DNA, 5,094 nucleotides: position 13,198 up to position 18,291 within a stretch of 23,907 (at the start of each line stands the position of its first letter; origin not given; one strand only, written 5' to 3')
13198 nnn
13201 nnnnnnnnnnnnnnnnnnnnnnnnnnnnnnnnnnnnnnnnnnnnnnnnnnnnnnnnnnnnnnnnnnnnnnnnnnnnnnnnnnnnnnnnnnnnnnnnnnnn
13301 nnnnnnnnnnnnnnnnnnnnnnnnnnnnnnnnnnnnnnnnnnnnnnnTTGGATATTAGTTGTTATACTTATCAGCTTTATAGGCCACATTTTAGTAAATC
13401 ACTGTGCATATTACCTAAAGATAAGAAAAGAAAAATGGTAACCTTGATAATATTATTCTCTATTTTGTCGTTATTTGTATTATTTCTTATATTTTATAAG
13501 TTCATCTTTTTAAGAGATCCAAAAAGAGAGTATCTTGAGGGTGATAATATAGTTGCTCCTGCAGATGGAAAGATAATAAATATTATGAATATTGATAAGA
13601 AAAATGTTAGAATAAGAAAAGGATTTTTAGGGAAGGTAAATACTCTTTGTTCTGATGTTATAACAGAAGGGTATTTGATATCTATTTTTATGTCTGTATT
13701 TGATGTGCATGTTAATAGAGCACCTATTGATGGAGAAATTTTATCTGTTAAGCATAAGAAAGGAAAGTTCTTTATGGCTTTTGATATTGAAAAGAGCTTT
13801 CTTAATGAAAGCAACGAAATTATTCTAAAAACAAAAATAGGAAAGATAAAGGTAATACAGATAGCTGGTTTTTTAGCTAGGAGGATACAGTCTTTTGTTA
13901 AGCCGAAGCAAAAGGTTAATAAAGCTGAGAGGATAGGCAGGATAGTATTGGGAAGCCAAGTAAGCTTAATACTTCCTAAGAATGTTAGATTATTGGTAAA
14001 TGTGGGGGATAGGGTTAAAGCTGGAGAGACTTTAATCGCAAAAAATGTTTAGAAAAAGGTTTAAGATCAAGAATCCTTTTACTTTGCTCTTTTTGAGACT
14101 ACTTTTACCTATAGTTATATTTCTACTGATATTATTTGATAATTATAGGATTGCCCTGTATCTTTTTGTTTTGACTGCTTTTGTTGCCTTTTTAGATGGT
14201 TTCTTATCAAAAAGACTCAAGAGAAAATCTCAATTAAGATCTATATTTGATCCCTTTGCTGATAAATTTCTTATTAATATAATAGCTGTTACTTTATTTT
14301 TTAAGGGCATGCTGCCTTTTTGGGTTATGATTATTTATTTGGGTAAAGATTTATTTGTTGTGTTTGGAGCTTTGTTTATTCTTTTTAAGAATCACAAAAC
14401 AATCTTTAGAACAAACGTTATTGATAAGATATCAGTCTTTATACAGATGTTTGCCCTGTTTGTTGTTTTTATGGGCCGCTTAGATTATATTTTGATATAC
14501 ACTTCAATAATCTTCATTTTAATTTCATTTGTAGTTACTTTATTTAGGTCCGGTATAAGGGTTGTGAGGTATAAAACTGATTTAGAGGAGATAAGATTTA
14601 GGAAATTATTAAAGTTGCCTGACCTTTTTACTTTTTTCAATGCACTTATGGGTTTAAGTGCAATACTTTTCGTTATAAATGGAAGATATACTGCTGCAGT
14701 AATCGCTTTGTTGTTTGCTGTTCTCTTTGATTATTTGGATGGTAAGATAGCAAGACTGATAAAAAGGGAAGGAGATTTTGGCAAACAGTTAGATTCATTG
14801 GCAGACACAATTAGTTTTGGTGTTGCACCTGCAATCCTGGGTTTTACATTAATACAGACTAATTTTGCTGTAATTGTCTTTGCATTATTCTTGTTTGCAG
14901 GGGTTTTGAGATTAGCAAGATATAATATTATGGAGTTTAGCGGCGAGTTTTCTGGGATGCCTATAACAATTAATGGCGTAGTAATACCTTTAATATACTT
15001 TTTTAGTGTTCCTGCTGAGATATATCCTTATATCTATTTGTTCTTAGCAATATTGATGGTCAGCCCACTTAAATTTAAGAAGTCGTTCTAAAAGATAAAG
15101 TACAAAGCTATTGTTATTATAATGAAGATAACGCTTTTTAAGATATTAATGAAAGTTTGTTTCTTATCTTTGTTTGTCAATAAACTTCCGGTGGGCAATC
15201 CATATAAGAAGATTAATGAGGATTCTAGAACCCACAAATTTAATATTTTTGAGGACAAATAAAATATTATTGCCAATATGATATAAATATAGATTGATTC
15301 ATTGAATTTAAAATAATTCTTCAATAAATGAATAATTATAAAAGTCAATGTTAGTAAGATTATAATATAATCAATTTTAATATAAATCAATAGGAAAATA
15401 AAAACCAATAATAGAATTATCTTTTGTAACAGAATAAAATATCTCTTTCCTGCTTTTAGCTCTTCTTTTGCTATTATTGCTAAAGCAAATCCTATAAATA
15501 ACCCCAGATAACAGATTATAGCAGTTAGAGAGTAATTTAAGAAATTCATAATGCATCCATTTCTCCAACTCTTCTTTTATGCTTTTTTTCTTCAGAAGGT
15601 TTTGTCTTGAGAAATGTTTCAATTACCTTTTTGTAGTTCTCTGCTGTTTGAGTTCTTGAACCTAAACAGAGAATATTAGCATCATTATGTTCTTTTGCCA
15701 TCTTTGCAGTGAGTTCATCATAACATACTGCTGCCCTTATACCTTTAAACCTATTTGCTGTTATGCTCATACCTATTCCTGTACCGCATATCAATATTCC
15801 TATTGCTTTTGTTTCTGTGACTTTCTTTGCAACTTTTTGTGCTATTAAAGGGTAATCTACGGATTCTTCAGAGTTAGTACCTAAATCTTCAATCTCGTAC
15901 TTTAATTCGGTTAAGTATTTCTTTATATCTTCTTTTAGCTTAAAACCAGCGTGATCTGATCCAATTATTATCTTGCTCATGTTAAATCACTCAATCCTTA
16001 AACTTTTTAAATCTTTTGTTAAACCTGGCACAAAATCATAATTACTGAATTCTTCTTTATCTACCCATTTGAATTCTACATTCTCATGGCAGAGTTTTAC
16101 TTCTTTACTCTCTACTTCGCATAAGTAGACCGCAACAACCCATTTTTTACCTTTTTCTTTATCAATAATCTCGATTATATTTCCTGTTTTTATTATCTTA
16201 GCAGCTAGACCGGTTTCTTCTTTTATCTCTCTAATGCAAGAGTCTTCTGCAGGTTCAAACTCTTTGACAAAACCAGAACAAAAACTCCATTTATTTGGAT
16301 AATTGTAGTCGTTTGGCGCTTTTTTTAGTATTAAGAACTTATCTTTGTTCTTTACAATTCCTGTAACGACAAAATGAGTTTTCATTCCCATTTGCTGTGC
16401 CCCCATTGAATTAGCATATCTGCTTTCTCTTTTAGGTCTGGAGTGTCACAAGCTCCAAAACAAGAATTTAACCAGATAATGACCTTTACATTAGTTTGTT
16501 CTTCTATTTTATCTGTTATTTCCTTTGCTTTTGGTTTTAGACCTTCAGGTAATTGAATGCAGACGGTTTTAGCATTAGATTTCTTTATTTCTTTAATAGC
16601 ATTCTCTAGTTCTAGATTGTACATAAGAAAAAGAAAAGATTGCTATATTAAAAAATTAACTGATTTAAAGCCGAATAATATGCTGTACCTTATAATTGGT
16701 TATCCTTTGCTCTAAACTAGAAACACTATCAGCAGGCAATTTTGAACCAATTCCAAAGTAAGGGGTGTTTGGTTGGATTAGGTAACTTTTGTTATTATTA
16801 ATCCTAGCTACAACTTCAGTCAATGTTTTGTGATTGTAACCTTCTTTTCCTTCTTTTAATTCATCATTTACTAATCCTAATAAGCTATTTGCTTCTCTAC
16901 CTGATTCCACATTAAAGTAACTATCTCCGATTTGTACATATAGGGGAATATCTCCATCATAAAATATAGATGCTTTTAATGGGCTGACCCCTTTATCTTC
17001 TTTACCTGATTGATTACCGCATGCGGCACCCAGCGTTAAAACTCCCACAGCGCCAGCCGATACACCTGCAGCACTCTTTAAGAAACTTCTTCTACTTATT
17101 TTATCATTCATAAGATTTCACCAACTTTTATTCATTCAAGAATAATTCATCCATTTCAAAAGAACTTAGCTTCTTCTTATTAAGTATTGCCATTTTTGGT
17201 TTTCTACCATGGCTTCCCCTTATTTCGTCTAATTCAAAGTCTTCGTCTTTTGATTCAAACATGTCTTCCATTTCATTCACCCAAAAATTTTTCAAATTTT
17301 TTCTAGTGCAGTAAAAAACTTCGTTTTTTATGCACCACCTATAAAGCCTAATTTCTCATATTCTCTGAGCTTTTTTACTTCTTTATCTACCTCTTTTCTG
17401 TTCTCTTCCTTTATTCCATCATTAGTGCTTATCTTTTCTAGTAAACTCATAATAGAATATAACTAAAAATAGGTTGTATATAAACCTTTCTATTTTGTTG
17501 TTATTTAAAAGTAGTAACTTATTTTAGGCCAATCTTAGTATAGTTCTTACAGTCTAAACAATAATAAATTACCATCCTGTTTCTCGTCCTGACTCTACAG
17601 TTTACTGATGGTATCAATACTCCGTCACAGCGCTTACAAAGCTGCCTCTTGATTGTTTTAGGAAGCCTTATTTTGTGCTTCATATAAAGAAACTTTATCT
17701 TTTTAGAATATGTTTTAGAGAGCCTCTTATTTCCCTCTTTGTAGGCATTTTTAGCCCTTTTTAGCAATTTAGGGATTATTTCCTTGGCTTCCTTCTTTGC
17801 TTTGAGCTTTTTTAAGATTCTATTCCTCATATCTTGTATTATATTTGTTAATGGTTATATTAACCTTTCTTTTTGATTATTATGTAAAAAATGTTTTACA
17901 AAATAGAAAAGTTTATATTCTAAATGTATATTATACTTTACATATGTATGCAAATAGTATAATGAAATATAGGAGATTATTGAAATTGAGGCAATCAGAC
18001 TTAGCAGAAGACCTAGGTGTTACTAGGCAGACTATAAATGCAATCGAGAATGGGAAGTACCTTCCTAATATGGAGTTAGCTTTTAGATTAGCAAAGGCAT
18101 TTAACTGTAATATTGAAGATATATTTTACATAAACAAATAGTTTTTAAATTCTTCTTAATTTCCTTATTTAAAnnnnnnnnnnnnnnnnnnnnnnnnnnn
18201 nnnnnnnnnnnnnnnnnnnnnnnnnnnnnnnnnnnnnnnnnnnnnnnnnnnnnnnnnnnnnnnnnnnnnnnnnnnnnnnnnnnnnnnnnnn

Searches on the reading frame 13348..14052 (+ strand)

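Call 30: search_protein_families(library=pfam, proteins=[window:13348-14052:+], max_evalue=0.001)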
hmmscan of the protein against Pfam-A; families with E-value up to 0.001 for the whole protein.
window:13348-14052:+ (234 aa): 1 family
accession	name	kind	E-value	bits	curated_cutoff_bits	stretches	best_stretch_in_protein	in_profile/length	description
PF02666.20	PS_Dcarbxylase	-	5.6e-45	153.9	22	1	54-231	8-198/198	Phosphatidylserine decarboxylase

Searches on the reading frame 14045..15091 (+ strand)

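Call 30: search_protein_families(library=pfam, proteins=[window:14045-15091:+], max_evalue=0.001)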
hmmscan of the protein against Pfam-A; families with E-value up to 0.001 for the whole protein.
window:14045-15091:+ (348 aa): 1 family
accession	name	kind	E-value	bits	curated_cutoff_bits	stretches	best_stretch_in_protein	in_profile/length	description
PF01066.26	CDP-OH_P_transf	-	1.9e-37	129.4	22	2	190-323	2-138/152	CDP-alcohol phosphatidyltransferase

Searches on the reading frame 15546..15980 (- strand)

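Call 30: search_protein_families(library=pfam, proteins=[window:15546-15980:-], max_evalue=0.001)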
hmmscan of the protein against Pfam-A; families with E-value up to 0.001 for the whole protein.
window:15546-15980:- (144 aa): 1 family
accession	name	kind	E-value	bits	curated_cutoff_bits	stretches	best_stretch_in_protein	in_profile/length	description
PF02502.23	LacAB_rpiB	-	5.6e-55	185.5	24.7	1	4-140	1-137/138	Ribose/Galactose Isomerase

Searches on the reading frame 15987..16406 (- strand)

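Call 31: search_protein_families(library=pfam, proteins=[window:15987-16406:-], max_evalue=0.001)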
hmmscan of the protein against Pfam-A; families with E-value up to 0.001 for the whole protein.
window:15987-16406:- (139 aa): 2 families
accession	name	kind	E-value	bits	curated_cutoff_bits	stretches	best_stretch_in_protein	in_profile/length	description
PF00293.34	NUDIX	-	2.8e-15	56.9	21.1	1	11-123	3-121/134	NUDIX domain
PF14815.12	NUDIX_4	-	1.3e-05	25.4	35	1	16-129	3-107/113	NUDIX domain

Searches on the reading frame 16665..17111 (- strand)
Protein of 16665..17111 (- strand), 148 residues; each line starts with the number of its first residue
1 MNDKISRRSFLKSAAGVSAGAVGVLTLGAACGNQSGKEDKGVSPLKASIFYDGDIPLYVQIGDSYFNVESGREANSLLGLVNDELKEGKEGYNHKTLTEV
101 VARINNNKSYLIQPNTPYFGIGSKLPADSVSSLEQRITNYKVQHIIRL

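Call 31: search_protein_families(library=pfam, proteins=[window:16665-17111:-], max_evalue=0.001)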
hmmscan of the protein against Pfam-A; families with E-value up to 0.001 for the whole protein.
window:16665-17111:- (148 aa): 1 family
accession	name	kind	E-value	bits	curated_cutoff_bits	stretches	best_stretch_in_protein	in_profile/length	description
PF10518.14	TAT_signal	-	0.00015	22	22.7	1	4-21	1-18/21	TAT (twin-arginine translocation) pathway signal sequence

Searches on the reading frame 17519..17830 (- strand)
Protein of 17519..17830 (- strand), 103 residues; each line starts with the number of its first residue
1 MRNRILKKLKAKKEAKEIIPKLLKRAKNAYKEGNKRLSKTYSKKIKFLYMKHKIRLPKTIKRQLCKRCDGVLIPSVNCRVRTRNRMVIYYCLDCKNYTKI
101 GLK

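Call 31: search_protein_families(library=pfam, proteins=[window:17519-17830:-], max_evalue=0.001)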
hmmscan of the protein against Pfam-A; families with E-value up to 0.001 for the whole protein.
window:17519-17830:- (103 aa): 1 family
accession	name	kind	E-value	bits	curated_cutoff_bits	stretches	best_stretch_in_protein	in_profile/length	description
PF04032.22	Rpr2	-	4.8e-16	59.2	29.3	1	22-95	4-90/90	RNAse P Rpr2/Rpp21/SNM1 subunit domain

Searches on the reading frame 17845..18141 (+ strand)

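Call 31: search_protein_families(library=pfam, proteins=[window:17845-18141:+], max_evalue=0.001)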
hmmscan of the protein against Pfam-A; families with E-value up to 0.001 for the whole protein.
window:17845-18141:+ (98 aa): 4 families
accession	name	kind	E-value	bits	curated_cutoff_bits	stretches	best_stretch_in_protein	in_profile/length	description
PF01381.28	HTH_3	-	3.1e-17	62.8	23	1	39-92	1-54/55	Helix-turn-helix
PF12844.13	HTH_19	-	4.2e-09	36.6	30.2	1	39-93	4-58/64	Helix-turn-helix domain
PF13443.12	HTH_26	-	4.7e-09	36.8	22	1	47-97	10-61/63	Cro/C1-type HTH DNA-binding domain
PF13560.12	HTH_31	-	1e-06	29.4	27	1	42-87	9-55/64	Helix-turn-helix domain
